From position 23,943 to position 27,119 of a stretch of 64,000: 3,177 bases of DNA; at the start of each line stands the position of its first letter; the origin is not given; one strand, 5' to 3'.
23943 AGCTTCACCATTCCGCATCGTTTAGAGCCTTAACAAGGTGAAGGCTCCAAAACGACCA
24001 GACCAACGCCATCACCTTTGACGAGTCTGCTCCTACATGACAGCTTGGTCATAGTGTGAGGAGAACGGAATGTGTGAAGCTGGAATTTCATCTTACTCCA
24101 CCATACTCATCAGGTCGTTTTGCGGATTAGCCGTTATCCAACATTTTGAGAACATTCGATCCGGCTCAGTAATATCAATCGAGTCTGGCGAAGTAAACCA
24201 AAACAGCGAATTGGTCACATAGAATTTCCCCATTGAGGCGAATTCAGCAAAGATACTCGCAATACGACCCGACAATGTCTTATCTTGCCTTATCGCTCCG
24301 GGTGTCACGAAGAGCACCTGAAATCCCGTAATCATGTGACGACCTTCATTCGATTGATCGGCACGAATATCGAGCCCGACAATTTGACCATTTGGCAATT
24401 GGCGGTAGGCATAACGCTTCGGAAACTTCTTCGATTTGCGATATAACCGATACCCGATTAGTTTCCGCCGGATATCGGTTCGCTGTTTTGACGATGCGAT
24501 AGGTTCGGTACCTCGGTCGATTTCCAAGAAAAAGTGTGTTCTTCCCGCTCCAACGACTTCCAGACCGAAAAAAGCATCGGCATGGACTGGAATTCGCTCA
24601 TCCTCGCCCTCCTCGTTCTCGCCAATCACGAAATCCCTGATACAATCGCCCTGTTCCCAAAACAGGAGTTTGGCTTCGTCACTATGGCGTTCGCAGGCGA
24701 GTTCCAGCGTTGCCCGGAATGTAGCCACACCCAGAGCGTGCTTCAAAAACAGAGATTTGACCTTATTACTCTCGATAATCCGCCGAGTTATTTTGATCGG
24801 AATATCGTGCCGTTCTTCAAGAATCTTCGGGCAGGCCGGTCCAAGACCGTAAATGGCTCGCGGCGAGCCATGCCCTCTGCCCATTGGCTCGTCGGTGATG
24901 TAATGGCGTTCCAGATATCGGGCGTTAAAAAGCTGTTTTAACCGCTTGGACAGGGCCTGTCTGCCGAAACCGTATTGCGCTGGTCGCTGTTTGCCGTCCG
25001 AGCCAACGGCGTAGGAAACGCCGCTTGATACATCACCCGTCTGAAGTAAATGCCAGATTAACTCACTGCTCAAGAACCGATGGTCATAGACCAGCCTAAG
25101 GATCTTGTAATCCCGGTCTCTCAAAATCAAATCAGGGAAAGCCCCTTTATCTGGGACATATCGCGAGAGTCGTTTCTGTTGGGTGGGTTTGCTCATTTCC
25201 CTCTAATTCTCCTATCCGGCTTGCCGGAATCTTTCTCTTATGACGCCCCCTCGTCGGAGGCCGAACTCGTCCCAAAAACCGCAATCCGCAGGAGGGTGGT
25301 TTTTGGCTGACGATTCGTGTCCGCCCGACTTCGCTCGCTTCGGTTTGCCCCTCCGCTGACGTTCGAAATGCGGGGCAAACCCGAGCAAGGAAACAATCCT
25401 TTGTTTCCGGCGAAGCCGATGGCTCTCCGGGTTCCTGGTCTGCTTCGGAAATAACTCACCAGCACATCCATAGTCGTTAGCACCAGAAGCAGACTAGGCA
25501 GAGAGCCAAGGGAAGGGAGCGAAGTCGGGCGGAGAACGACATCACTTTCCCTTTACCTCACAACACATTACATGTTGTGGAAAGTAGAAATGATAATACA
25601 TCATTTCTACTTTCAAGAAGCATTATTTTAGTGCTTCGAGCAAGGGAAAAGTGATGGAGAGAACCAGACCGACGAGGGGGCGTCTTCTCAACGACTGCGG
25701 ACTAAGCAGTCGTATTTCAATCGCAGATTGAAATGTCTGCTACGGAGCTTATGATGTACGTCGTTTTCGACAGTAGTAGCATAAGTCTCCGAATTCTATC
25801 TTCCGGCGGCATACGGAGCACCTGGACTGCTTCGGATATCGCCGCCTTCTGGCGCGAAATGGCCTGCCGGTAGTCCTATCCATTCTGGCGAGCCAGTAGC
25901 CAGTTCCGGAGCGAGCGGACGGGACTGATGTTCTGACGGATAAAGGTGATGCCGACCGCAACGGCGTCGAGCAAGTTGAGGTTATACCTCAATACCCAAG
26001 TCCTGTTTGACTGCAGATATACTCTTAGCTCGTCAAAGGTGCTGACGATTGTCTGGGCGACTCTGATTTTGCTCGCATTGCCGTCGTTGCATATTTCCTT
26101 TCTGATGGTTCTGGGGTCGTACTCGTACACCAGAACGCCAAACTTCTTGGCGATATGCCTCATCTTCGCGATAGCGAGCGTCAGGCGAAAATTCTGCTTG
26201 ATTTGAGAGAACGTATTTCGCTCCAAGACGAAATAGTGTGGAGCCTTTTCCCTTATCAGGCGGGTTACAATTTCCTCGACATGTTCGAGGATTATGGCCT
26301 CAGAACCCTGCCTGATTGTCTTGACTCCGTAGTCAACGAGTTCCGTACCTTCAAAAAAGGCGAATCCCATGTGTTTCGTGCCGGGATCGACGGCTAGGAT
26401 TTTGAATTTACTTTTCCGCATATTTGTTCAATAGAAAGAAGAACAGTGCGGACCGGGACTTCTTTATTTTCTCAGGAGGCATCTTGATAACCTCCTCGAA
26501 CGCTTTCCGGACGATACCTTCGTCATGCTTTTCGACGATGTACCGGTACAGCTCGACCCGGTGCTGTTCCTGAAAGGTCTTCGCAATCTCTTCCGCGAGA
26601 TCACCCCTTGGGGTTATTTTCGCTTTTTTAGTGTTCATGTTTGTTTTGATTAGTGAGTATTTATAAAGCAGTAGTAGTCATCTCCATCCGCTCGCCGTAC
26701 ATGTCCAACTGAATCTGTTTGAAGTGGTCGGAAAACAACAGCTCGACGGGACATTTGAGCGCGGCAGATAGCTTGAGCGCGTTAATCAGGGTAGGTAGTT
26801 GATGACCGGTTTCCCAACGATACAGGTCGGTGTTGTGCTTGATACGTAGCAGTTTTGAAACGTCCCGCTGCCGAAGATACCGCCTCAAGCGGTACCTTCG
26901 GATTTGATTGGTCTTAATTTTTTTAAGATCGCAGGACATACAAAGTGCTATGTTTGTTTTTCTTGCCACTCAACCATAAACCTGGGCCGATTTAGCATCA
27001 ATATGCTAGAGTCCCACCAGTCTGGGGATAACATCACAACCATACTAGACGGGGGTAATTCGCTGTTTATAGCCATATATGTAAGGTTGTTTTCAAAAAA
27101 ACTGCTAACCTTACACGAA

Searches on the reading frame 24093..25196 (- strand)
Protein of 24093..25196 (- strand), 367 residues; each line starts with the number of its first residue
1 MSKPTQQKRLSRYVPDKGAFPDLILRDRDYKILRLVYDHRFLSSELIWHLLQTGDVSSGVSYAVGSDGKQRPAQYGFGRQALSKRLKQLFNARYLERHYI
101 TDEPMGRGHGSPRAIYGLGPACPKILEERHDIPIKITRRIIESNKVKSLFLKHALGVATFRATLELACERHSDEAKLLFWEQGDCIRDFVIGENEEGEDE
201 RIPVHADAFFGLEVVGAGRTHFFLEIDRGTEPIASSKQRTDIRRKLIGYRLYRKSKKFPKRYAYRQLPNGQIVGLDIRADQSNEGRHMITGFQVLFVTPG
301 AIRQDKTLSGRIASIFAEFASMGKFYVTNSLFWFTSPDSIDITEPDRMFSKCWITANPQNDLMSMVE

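Call 5: search_protein_families(library=pfam, proteins=[window:24093-25196:-], max_evalue=0.01)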
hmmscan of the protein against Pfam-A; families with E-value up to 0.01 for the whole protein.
window:24093-25196:- (367 aa): 1 family
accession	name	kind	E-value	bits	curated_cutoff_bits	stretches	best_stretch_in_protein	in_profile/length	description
PF13814.12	Replic_Relax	-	3.6e-18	66.8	25.3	1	33-260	1-183/191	Replication-relaxation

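Call 14: find_homologous_proteins(query=window:24093-25196:-)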
Query window:24093-25196:- (367 aa): 96 proteins with E <= 0.001 among 2183 candidates.
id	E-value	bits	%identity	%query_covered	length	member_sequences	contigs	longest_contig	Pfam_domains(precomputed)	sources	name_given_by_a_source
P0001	9.1e-249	843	100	100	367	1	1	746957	PF13814.13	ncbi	ncbi:MAG: replication-relaxation family protein [Candidatus Zixiibacteriota bacterium]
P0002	3.4e-210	716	84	100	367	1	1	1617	PF13814.13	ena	-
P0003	3.8e-203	693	81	100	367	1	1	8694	PF13814.13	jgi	-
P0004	7.7e-203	692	80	100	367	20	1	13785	PF13814.13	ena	-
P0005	1.7e-200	684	79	100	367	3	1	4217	PF13814.13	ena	-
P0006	6.0e-199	679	80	100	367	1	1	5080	PF13814.13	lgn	-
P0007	4.5e-191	653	76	100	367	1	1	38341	PF13814.13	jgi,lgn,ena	-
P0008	2.1e-184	631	75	100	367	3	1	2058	PF13814.13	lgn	-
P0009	1.2e-183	628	75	100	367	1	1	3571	PF13814.13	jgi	jgi:hypothetical protein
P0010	4.5e-183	627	73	100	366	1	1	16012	PF13814.13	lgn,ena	-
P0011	1.0e-169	583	69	100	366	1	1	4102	PF13814.13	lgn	-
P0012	3.0e-155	535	63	100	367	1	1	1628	PF13814.13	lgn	-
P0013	1.2e-132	461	55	100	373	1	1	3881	PF13814.13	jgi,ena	-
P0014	2.1e-129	450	54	100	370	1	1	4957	PF13814.13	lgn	-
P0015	7.8e-129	448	55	100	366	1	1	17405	PF13814.13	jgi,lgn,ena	-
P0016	9.0e-129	448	55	100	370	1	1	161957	PF13814.13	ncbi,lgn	-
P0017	9.8e-128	445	54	97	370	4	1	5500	PF13814.13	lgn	-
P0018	2.2e-127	443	53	100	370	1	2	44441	PF13814.13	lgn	-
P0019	2.8e-125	437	53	97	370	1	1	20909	PF13814.13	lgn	-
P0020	3.7e-125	436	52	100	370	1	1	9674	PF13814.13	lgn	-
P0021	3.6e-124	433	54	97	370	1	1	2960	PF13814.13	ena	-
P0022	7.0e-124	432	53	97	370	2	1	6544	PF13814.13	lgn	-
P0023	2.6e-123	430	52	100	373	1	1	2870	PF13814.13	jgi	jgi:hypothetical protein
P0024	7.0e-122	425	53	94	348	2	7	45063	PF13814.13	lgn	-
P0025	6.7e-121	422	53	94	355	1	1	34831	PF13814.13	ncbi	-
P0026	2.9e-120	420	50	100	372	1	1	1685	PF13814.13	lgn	-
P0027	1.1e-118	415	50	100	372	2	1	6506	PF13814.13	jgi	-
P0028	6.7e-116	406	49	100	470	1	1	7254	PF13814.13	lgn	-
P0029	2.6e-112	394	53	95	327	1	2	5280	PF13814.13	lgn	-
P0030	5.7e-111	389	48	99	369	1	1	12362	PF13814.13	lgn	-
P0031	6.4e-111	389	49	100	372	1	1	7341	PF13814.13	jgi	-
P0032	8.0e-111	389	49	100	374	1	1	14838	PF13814.13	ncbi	-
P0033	1.0e-108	382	50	91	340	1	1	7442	PF13814.13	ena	-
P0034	2.1e-108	381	49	99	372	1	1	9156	PF13814.13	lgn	-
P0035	2.6e-108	381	49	100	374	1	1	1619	PF13814.13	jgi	jgi:hypothetical protein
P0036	3.5e-108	380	49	100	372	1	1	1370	PF13814.13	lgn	-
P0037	4.1e-108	380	48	100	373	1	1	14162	PF13814.13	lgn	-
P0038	4.7e-108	380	48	99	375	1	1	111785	PF13814.13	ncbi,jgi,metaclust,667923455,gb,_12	metaclust:\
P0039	2.2e-107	378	51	86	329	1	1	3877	PF13814.13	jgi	jgi:hypothetical protein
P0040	1.1e-106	375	52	96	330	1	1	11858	PF13814.13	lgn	-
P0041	2.5e-105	371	51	96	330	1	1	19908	PF13814.13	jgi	jgi:Replication-relaxation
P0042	3.1e-105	371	48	100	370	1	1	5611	PF13814.13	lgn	-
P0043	8.5e-105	369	52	94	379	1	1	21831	PF13814.13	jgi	jgi:hypothetical protein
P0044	1.8e-104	368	52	95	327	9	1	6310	PF13814.13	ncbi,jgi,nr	ncbi:hypothetical protein DRQ05_01515 [bacterium]|nr:MAG: hypothetical protein DRQ05_01515 [bacteriu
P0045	7.1e-104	366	51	94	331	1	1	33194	PF13814.13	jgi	-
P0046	2.4e-103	364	51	94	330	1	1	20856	PF13814.13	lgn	-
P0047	1.0e-102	362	50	94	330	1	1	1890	PF13814.13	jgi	jgi:hypothetical protein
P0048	2.2e-102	361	47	99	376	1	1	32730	PF13814.13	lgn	-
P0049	5.4e-102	360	46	100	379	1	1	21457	PF13814.13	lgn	-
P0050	8.0e-102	359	47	92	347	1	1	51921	PF13814.13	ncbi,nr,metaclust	ncbi:MAG: hypothetical protein A2W25_04655 [candidate division Zixibacteria bacterium RBG_16_53_22]|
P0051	2.7e-101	358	46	100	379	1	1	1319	PF13814.13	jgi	-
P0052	1.6e-100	355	50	94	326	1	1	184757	PF13814.13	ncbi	-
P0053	2.4e-100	354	46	100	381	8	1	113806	PF13814.13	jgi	jgi:hypothetical protein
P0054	7.6e-100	353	47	100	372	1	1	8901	PF13814.13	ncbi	ncbi:MAG: replication-relaxation family protein [Patescibacteria group bacterium]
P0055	5.0e-99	350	45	100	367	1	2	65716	PF13814.13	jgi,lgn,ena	-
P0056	7.0e-99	350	45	100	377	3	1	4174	PF13814.13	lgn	-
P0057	7.3e-99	350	46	100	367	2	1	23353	PF13814.13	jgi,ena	-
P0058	3.1e-98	348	82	51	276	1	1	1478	PF13814.13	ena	-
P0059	4.0e-98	347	45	100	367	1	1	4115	PF13814.13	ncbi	-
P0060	4.4e-98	347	45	100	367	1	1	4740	PF13814.13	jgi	-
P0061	6.4e-97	343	44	99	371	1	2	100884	PF13814.13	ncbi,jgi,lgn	jgi:hypothetical protein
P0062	7.2e-97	343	48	93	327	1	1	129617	PF13814.13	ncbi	-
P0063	1.7e-96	342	47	94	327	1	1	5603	PF13814.13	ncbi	-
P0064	3.1e-96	341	49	90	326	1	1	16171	PF13814.13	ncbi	-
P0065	3.1e-96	341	48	94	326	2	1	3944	PF13814.13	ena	-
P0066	4.8e-96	340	50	94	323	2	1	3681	PF13814.13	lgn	-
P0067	5.9e-96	340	49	94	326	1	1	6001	PF13814.13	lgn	-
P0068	2.0e-95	338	45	100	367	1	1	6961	PF13814.13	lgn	-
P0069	1.1e-94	336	44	100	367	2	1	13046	PF13814.13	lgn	-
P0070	2.4e-93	331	47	90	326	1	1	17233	PF13814.13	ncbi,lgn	ncbi:MAG: replication-relaxation family protein [Methanosarcinaceae archaeon]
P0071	3.8e-92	327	45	96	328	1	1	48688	PF13814.13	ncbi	-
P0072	1.0e-90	323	48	90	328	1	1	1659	PF13814.13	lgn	-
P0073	1.0e-89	319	48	85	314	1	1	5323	PF13814.13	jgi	-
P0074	2.8e-89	318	60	62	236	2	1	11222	PF13814.13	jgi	-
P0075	4.5e-89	317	44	100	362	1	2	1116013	PF13814.13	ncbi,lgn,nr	ncbi:MAG: replication-relaxation family protein [Candidatus Kerfeldbacteria bacterium]|nr:replicatio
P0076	3.2e-88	315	46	94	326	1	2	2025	PF13814.13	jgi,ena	-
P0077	5.5e-87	310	45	93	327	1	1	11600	PF13814.13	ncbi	-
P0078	2.3e-86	308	46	94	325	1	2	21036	PF13814.13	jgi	-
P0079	5.9e-85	304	51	72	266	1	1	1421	PF13814.13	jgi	jgi:hypothetical protein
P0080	2.1e-84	302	45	93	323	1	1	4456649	PF13814.13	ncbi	ncbi:MAG: replication-relaxation family protein [Candidatus Zixiibacteriota bacterium]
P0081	6.2e-84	300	45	93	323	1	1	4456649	PF13814.13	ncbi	ncbi:MAG: replication-relaxation family protein [Candidatus Zixiibacteriota bacterium]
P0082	1.7e-81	292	43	93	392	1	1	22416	PF13814.13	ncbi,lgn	-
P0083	3.9e-79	285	44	93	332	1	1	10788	PF13814.13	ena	-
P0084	1.5e-78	283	41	94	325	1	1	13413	PF13814.13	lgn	-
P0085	1.5e-68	250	45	75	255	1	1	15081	PF13814.13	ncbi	-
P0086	3.9e-23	100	28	100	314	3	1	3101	PF13814.13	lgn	-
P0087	6.0e-20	90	27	98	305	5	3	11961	PF13814.13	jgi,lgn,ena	-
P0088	3.7e-19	87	28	95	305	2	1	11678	PF13814.13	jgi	-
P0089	8.2e-19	86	30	95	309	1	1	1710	PF13814.13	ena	-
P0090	4.2e-17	81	27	96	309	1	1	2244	PF13814.13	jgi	jgi:hypothetical protein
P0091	9.8e-17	79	27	92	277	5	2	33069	PF13814.13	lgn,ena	-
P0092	1.0e-13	69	27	95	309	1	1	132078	PF13814.13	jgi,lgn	-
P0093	2.7e-6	45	25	77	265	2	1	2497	PF13814.13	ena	-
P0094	2.9e-6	45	27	66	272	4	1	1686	PF13814.13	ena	-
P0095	4.8e-6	44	29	90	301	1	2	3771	PF13814.13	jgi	-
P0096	4.6e-4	38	26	85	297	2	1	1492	PF13814.13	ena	-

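Call 17: find_related_loci(query=A1, collection=metagenome_contigs, flank=4000)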
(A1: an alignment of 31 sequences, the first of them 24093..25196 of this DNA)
Query A1 (367 aa) in metagenome_contigs; peptide patterns used: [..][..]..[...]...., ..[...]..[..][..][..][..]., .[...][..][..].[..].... (x = any residue, [..] = any of these).
525 stretches matched a pattern; 248 encode a relative of the query (tblastn E <= 1e-3); the best 80 are kept; 80 distinct loci.
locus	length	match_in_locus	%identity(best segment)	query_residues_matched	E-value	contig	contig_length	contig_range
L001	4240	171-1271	80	1-367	0e+0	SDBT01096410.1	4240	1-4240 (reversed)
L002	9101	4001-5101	81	1-367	0e+0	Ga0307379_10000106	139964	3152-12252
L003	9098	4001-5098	76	1-366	0e+0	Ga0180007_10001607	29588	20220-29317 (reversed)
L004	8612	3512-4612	76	1-367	0e+0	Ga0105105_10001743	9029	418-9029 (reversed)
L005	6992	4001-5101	76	1-367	0e+0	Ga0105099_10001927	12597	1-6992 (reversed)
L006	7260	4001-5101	76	1-367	0e+0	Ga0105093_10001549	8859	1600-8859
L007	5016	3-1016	81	30-367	0e+0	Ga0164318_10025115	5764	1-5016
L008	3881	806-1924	55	1-367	1e-142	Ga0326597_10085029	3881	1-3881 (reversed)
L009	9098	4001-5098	55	1-367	9e-136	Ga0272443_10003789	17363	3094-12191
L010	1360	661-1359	82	1-233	3e-143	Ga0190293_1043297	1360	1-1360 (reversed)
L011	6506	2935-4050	50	1-367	2e-125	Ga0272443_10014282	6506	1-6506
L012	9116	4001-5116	49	1-367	4e-123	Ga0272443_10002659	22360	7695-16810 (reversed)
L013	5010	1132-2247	49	1-367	1e-122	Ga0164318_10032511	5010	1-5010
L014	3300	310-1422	49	1-366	5e-125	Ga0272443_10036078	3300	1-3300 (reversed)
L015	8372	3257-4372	49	1-367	1e-119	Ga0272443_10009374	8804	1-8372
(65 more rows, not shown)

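Call 18: find_related_loci(query=A1, collection=genome_contigs, flank=4000)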
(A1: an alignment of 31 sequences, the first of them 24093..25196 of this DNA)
Query A1 (367 aa) in genome_contigs; peptide patterns used: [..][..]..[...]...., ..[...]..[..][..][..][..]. (x = any residue, [..] = any of these).
164 stretches matched a pattern; 109 encode a relative of the query (tblastn E <= 1e-3); the best 80 are kept; 79 distinct loci.
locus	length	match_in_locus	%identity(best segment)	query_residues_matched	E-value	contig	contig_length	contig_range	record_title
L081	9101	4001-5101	80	1-367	0e+0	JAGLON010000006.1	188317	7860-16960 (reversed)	MAG: Candidatus Zixiibacteriota bacterium isolate RS_7_36 ROV157_7.bin.36.fa_6, whole genome shotgun sequence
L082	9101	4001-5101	76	1-367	0e+0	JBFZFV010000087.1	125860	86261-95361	MAG: Candidatus Zixiibacteriota bacterium isolate PPR_0627 PPR_0627.fa_k121_956267, whole genome shotgun sequence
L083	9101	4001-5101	75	1-367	0e+0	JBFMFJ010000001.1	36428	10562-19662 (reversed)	MAG: Candidatus Zixiibacteriota bacterium isolate MAG268 MAG268_1, whole genome shotgun sequence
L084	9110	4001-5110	55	1-367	5e-132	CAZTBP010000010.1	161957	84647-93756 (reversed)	MAG TPA_asm: uncultured Ignavibacteriales bacterium isolate binchicken_co17_316 genome assembly, contig: NODE_227_length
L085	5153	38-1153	50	1-367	1e-122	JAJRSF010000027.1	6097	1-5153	MAG: Candidatus Zixiibacteriota bacterium isolate Dive100_bin4.60 k141_271407, whole genome shotgun sequence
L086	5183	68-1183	48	1-367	8e-122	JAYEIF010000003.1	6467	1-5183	MAG: Candidatus Zixiibacteriota bacterium isolate MAG198 MAG198_3, whole genome shotgun sequence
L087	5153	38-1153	49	1-367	1e-120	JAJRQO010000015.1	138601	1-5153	MAG: Candidatus Zixiibacteriota bacterium isolate Dive100_bin10.64 k141_442545, whole genome shotgun sequence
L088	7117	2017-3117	49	1-367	1e-117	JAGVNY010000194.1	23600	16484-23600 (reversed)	MAG: Candidatus Zixiibacteriota bacterium isolate DeMMO3_21 c_000000002915, whole genome shotgun sequence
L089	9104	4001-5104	49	3-367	2e-109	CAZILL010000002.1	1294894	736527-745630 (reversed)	MAG TPA_asm: uncultured Ignavibacteriales bacterium isolate SRP302447_co3_184 genome assembly, contig: NODE_4_length_129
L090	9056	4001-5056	47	23-367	7e-109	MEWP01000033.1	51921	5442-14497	MAG: candidate division Zixibacteria bacterium RBG_16_53_22 RBG_16_scaffold_1545, whole genome shotgun sequence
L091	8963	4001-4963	50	23-367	9e-108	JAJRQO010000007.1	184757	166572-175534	MAG: Candidatus Zixiibacteriota bacterium isolate Dive100_bin10.64 k141_212970, whole genome shotgun sequence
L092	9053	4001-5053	50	22-367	2e-106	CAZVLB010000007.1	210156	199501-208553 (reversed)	MAG TPA_asm: uncultured Ignavibacteria bacterium isolate SRP141376_co2_208 genome assembly, contig: NODE_87_length_21015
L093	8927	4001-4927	49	23-354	8e-105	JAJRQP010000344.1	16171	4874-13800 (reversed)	MAG: Bacteroidetes bacterium isolate Dive100_bin10.67 k141_1114546, whole genome shotgun sequence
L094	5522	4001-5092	46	1-367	3e-104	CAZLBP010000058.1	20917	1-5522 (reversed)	MAG TPA_asm: uncultured Ignavibacteriales bacterium isolate SRP141376_co3_222 genome assembly, contig: NODE_6824_length_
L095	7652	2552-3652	45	1-367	6e-104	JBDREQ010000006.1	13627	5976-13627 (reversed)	MAG: Candidatus Zixiibacteriota bacterium isolate MEGAHIT-group-1.322 k141_11516180, whole genome shotgun sequence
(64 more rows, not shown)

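Call 52: search_dna_similar(query=window:24093-25196:-, collection=plasmids, mode=protein, max_evalue=0.00001, max_rows=25)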
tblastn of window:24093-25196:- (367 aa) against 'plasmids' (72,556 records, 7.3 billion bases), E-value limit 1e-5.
No match.

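Call 53: search_solved_structures(query=A1, max_evalue=1)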
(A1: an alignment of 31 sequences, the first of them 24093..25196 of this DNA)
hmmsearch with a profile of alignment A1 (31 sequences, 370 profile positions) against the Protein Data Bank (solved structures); distinct sequences matched with E-value up to 1: 7.
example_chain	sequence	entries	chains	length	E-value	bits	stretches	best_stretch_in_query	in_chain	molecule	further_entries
5l90_A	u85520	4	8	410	0.066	15.2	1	265-355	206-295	Cytochrome P450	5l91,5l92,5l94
8ut0_AA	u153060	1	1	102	0.076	15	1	5-85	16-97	40S ribosomal protein S25-A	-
4u3m_D5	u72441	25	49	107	0.088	14.8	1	5-85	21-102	40S ribosomal protein S25-A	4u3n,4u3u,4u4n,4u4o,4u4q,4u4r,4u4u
3j6x_25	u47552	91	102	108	0.09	14.8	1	5-85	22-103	40S ribosomal protein S25 | 40S ribosomal protein rpS25 (S25e) | 40S ribosomal protein S25-A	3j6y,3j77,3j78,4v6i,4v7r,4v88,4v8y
6snt_Z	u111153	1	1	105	0.099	14.6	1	5-85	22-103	40S ribosomal protein S25-A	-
6t4q_SZ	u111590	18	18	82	0.27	13.2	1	8-85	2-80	40S ribosomal protein S25-A | 40S ribosomal protein S25 | Small ribosomal subunit protein eS25A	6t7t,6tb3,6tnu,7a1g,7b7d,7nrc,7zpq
2d8b_A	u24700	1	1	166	0.82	11.6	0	190-243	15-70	Twinfilin-1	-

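Call 54: search_protein_families(library=ncbifam, proteins=[window:24093-25196:-], max_evalue=0.01)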
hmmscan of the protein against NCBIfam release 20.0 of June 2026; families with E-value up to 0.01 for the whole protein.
window:24093-25196:- (367 aa): 0 families

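Call 59: predict_structure(alignment_id=A1)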
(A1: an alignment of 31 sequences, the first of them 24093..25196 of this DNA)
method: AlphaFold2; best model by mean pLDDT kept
length: 367 residues; sequences in the alignment: 31
mean_pLDDT: 86.2   pTM: 0.85
mean pLDDT of the five models: 86.2, 84.8, 84.1, 84.0, 83.6
residues with pLDDT >= 90: 225; 70-90: 95; 50-70: 27; < 50: 20
segments of 3 or more residues with pLDDT < 50: 1-6, 55-59, 103-111
pLDDT, mean of each block of 10 residues (from residue 1): 51 77 89 95 92 55 73 67 91 90 46 80 95 94 87 93 95 93 92 86 95 94 95 87 94 90 90 84 78 97 95 94 83 95 93 93 93
secondary structure, 60 per line:
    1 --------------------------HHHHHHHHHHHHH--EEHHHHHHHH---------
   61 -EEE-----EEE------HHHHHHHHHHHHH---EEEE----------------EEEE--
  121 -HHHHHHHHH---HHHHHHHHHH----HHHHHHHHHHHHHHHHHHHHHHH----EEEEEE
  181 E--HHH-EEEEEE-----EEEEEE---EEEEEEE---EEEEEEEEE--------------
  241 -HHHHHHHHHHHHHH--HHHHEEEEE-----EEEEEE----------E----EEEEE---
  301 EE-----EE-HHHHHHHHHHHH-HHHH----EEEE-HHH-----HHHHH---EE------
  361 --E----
elements in order: H27-39 H44-51 E62-64 E70-72 H79-91 E95-98 E115-118 H122-130 H134-143 H148-170 E175-181 E188-193 E199-204 E208-214 E218-226 H242-255 H258-261 E262-266 E272-277 E293-297 H311-322 H324-327 E332-335 H345-349

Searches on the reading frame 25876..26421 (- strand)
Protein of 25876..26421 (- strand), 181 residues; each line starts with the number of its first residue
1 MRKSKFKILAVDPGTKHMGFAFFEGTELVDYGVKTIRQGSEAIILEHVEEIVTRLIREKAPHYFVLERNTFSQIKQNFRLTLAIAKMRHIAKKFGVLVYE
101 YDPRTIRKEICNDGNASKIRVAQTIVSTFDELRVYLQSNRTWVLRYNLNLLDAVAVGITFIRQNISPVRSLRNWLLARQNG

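Call 5: search_protein_families(library=pfam, proteins=[window:25876-26421:-], max_evalue=0.01)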
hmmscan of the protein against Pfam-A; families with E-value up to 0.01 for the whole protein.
window:25876-26421:- (181 aa): 2 families
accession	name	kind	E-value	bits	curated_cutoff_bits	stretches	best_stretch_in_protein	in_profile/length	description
PF02075.23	RuvC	-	6.3e-08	33.1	22.2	1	8-129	1-126/148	Crossover junction endodeoxyribonuclease RuvC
PF03652.20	RuvX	-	0.0011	19.7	29.2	1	7-103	2-94/134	Holliday junction resolvase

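Call 54: search_protein_families(library=ncbifam, proteins=[window:25876-26421:-], max_evalue=0.01)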
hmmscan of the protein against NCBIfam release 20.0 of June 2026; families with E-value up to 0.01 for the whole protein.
window:25876-26421:- (181 aa): 2 families
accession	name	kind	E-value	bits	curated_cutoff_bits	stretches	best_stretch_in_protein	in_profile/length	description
NF000711.0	PRK00039.2-1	equivalog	1.4e-10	41.2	163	1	7-128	2-129/161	crossover junction endodeoxyribonuclease RuvC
TIGR00228.1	ruvC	equivalog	2.8e-06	27.3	100.65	1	8-160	1-147/156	crossover junction endodeoxyribonuclease RuvC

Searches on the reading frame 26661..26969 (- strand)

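Call 5: search_protein_families(library=pfam, proteins=[window:26661-26969:-], max_evalue=0.01)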
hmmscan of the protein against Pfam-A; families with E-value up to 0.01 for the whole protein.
window:26661-26969:- (102 aa): 2 families
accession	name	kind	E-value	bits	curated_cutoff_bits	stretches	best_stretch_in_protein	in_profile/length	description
PF01381.28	HTH_3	-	3.5e-08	33.8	23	1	23-78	1-55/55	Helix-turn-helix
PF13560.12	HTH_31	-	3.9e-05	24.3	27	1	22-75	5-58/64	Helix-turn-helix domain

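Call 54: search_protein_families(library=ncbifam, proteins=[window:26661-26969:-], max_evalue=0.01)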
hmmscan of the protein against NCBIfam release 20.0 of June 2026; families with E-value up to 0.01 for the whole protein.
window:26661-26969:- (102 aa): 3 families
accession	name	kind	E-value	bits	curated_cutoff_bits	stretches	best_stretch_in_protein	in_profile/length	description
NF007257.0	PRK09706.1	subfamily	1.1e-06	28.5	101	1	21-86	8-73/135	transcriptional repressor DicA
NF041951.1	phage_RstR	subfamily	3e-05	24.2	80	1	22-85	6-68/108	RstR family transcriptional repressor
TIGR03830.1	CxxCG_CxxCG_HTH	subfamily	0.0013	18.5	61.8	1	18-60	65-106/127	type II TA system antitoxin MqsA family protein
